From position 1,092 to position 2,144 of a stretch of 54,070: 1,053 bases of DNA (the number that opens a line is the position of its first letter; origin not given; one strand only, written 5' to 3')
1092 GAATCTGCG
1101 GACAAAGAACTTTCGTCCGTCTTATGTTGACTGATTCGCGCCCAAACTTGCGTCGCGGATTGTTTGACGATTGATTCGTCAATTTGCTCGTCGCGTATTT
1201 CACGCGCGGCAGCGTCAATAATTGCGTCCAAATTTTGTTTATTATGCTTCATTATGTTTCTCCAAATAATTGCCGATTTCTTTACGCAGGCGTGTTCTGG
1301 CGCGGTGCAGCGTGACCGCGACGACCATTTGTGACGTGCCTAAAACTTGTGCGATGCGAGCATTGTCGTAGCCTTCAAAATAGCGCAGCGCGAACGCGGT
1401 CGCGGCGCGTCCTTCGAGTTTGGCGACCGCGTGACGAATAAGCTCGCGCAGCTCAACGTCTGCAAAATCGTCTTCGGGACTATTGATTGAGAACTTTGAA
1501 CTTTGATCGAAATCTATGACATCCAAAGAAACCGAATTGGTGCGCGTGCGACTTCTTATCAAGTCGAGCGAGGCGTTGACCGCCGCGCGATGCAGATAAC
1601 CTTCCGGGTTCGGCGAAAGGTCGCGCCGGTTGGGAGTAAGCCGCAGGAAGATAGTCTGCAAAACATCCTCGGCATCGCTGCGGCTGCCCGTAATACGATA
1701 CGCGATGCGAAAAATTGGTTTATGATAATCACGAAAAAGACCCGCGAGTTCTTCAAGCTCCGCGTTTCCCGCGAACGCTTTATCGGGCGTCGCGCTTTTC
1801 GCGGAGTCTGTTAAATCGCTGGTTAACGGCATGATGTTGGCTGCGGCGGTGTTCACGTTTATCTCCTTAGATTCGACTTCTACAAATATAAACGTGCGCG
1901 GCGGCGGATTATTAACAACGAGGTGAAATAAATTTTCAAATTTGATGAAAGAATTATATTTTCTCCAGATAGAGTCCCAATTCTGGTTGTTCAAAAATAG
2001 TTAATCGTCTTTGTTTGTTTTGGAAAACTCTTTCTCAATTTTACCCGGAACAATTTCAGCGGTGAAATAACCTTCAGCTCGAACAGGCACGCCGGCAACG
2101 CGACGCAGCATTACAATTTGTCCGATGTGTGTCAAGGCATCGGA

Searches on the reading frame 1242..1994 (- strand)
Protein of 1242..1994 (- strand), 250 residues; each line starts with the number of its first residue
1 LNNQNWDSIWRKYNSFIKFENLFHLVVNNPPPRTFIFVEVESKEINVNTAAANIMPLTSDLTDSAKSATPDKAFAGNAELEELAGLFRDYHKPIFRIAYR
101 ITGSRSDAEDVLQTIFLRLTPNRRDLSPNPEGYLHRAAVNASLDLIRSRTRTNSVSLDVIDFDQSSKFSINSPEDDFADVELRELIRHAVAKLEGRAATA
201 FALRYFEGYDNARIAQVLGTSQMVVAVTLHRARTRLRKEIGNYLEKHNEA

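Call 93: search_protein_families(library=pfam, proteins=[window:1242-1994:-], max_evalue=0.00001)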
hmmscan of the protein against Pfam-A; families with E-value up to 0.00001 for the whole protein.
window:1242-1994:- (250 aa): 3 families
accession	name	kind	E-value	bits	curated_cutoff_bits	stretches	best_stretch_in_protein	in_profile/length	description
PF04542.20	Sigma70_r2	-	6.5e-14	51.9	24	1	86-152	1-71/71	Sigma-70 region 2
PF08281.18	Sigma70_r4_2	-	4.9e-12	45.8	25.7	1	184-236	2-54/54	Sigma-70, region 4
PF04545.22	Sigma70_r4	-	2.5e-06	27.3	24.1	1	190-238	2-50/50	Sigma-70, region 4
